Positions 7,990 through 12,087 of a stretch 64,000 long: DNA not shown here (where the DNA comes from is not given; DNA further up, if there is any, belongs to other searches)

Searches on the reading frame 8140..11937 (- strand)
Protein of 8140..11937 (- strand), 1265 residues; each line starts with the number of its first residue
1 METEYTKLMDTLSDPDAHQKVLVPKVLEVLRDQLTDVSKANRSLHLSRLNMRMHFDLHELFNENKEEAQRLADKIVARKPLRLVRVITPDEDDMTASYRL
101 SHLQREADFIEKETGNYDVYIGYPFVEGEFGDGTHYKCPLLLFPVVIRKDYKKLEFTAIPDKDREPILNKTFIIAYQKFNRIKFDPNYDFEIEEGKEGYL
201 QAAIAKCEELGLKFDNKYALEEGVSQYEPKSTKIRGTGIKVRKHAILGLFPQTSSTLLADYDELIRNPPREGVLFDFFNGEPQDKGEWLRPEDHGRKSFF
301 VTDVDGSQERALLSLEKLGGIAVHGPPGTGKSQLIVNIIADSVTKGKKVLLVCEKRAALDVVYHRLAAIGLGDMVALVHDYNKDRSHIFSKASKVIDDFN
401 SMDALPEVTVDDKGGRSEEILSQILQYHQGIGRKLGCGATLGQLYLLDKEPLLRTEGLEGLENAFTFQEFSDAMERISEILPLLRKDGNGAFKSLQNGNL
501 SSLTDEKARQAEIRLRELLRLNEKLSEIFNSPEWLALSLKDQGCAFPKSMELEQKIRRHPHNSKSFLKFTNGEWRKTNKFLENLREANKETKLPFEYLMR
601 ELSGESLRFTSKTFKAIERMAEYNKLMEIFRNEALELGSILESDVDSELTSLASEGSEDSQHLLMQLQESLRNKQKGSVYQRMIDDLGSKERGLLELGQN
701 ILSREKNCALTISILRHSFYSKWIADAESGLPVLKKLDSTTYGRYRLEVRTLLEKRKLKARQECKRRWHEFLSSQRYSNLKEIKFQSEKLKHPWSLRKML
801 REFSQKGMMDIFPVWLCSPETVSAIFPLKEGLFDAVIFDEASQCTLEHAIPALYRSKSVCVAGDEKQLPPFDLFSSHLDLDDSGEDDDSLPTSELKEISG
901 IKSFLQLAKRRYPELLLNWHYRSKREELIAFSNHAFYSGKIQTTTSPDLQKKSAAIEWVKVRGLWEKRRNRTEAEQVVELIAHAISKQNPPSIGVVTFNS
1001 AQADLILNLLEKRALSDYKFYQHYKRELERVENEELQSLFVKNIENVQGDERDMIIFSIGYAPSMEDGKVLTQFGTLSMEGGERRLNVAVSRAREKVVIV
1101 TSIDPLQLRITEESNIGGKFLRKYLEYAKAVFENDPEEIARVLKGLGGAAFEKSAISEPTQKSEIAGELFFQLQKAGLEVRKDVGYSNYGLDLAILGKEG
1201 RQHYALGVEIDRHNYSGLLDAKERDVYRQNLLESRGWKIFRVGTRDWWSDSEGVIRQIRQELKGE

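Call 17: search_protein_families(library=pfam, proteins=[window:8140-11937:-], max_evalue=0.01)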
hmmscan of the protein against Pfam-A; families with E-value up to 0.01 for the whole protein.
window:8140-11937:- (1265 aa): 7 families
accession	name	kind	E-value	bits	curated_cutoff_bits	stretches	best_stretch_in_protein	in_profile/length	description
PF18741.7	MTES_1575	-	6.5e-21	74.7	38.2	1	1170-1262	6-96/96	REase_MTES_1575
PF13087.12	AAA_12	-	1.8e-20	73.8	27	1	907-1102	9-193/195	AAA domain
PF13086.12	AAA_11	-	5.6e-17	62.8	27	2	795-871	176-253/257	AAA domain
PF13195.11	DUF4011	-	1.6e-05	25.4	22.2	1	69-172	56-154/158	Protein of unknown function (DUF4011)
PF01443.25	Viral_helicase1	-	5e-05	23.7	21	0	321-349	1-28/228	Viral superfamily 1 RNA helicase core domain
PF13245.12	AAA_19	-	0.00022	21.9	25.1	0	320-363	13-58/134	AAA domain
PF09848.15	SLFN-g3_helicase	-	0.0014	18.4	24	1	322-400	5-74/354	Schlafen group 3, DNA/RNA helicase domain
